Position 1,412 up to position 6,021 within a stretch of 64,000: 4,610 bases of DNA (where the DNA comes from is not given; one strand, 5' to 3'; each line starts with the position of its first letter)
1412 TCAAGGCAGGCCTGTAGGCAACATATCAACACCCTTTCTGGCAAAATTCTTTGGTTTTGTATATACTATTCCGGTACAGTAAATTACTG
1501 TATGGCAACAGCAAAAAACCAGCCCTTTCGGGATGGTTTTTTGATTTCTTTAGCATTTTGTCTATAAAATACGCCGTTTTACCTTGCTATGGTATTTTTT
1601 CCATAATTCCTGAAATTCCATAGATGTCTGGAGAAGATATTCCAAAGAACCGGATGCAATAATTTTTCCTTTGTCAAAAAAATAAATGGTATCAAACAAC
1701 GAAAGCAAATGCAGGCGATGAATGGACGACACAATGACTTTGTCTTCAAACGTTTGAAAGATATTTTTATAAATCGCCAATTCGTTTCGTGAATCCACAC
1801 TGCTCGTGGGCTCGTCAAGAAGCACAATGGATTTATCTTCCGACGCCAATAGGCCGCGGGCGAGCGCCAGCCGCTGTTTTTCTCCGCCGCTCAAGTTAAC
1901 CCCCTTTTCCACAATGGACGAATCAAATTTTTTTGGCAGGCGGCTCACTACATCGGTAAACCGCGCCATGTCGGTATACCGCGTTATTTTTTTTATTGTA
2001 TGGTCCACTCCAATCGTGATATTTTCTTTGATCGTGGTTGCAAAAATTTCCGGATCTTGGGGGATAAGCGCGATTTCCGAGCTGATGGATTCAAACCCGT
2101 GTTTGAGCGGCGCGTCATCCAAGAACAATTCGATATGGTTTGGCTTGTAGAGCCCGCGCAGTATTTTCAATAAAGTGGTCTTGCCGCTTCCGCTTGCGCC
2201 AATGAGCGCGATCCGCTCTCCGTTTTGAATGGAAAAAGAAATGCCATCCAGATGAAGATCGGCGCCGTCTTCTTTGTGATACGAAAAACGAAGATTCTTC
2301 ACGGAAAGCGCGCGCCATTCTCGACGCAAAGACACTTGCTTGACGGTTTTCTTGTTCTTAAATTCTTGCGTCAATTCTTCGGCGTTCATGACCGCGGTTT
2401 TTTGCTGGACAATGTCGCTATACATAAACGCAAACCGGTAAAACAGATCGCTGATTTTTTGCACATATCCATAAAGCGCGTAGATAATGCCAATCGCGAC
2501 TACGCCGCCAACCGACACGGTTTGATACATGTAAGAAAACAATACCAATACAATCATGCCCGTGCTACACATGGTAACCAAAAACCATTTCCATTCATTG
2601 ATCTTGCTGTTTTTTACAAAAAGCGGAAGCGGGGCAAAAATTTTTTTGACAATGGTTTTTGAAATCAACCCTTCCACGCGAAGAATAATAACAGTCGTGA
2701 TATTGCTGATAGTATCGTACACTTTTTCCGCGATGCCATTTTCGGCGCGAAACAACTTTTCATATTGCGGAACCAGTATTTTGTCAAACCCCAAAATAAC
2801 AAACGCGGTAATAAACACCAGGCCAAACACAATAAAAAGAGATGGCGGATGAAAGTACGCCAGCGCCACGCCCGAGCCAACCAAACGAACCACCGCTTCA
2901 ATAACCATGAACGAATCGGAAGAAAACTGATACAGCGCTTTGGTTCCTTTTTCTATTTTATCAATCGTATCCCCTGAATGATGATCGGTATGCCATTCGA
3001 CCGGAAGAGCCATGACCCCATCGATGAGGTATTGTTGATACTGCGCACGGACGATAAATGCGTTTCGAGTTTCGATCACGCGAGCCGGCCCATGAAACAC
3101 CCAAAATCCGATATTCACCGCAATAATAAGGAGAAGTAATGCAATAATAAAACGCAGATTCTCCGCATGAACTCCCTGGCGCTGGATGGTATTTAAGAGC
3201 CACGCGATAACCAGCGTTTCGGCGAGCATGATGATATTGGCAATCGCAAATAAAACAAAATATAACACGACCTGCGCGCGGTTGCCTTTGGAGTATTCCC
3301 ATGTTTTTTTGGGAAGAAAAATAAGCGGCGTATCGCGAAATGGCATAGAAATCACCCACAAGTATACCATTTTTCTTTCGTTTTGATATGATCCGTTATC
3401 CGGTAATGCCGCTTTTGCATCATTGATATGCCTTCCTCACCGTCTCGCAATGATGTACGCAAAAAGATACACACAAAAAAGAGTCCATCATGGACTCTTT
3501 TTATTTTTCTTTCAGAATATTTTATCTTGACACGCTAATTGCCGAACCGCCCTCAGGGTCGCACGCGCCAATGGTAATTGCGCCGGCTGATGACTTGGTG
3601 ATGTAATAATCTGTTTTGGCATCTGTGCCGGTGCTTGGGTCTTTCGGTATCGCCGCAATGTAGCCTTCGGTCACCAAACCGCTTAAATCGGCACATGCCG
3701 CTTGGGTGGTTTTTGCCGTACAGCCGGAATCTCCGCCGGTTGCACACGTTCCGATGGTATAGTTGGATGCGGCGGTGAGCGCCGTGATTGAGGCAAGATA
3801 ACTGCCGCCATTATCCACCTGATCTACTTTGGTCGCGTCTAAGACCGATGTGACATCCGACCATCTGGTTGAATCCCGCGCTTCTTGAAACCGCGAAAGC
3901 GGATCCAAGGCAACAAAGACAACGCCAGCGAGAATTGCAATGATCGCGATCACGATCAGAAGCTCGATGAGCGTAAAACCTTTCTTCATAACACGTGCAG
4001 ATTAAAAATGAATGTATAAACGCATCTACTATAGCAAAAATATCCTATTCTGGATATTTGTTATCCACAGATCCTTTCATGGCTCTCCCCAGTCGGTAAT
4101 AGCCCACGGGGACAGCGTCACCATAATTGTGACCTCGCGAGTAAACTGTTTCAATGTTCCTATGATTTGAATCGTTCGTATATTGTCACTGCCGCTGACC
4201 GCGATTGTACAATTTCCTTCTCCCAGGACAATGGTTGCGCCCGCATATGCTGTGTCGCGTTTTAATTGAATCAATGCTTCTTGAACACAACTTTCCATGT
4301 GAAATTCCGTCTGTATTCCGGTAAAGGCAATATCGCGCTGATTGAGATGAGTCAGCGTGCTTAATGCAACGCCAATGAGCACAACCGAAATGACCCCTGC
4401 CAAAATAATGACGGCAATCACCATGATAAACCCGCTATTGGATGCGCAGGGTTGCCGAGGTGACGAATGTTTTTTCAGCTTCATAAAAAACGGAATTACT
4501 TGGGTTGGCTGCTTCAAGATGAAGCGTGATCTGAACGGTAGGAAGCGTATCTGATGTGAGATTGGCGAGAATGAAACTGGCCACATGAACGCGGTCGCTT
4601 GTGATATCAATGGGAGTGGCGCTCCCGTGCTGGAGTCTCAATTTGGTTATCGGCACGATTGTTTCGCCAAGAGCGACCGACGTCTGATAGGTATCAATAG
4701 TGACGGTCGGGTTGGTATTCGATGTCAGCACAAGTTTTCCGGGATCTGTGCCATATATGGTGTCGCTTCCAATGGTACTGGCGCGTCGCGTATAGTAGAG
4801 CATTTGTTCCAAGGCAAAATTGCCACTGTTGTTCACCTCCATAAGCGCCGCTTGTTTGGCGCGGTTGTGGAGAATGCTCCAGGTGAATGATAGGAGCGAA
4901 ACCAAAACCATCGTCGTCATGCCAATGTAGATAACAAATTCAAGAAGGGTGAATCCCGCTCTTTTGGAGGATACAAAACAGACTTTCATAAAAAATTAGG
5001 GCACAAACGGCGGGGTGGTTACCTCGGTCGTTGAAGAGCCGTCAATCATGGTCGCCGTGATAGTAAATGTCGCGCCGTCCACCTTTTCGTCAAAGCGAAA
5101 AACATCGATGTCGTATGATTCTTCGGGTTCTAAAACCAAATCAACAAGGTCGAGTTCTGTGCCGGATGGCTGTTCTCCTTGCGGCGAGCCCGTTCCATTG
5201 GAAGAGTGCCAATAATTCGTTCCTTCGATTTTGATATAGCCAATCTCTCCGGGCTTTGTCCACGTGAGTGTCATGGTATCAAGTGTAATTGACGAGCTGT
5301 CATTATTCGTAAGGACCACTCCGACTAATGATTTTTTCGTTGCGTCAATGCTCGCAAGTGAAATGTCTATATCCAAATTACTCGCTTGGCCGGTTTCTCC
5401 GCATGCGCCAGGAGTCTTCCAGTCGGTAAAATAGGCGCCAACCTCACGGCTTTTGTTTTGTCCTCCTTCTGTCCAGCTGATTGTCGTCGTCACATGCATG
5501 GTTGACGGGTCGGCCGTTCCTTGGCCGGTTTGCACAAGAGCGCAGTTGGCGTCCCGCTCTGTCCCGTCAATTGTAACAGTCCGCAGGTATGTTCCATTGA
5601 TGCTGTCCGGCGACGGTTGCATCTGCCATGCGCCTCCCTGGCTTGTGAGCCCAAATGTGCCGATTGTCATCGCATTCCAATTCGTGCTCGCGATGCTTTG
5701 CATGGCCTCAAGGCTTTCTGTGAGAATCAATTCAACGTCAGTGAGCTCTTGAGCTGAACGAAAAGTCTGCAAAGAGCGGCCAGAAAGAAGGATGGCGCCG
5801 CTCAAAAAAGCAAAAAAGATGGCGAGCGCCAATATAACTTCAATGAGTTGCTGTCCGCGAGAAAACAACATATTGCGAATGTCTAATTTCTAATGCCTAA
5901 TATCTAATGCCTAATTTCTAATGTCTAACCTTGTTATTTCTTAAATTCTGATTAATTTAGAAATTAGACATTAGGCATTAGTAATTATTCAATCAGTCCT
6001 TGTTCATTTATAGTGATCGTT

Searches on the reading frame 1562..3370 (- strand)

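Call 54: search_protein_families(library=pfam, proteins=[window:1562-3370:-], max_evalue=0.001)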
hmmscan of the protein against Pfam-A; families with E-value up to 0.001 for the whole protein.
window:1562-3370:- (602 aa): 4 families
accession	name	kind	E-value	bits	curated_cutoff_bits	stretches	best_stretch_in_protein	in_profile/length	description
PF00005.33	ABC_tran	-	1.5e-28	100.5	25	1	374-523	1-137/137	ABC transporter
PF00664.28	ABC_membrane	-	4.6e-11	43.3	28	1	35-289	2-259/274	ABC transporter transmembrane region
PF13304.12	AAA_21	-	2.6e-07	31.5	27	1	388-471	3-78/304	AAA domain, putative AbiEii toxin, Type IV TA system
PF00503.26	G-alpha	-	0.00041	20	48.8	1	386-572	23-152/333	G-protein alpha subunit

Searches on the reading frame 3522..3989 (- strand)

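Call 68: search_protein_families(library=pfam, proteins=[window:3522-3989:-], max_evalue=0.001)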
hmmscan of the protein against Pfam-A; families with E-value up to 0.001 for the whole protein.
window:3522-3989:- (155 aa): 1 family
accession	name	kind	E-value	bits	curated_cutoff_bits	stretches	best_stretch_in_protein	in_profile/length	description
PF07963.17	N_methyl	-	1.1e-08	34.8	21.2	1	2-25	4-27/27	Prokaryotic N-terminal methylation motif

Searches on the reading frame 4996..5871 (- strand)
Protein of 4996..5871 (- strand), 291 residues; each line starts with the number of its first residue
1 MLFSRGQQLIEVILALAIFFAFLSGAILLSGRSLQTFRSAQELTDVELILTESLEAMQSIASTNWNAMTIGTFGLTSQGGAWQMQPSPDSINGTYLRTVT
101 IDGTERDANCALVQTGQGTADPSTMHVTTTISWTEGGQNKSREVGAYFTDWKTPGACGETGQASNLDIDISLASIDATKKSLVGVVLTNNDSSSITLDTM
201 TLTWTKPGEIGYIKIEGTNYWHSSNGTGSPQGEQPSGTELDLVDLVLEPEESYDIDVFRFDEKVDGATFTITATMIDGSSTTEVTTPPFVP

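Call 68: search_protein_families(library=pfam, proteins=[window:4996-5871:-], max_evalue=0.001)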
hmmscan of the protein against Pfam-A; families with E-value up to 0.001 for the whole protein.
window:4996-5871:- (291 aa): 1 family
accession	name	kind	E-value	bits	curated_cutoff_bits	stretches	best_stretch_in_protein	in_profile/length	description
PF01917.21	Arch_flagellin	-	0.00085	20.1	29.5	1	171-282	56-159/162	Archaebacterial flagellin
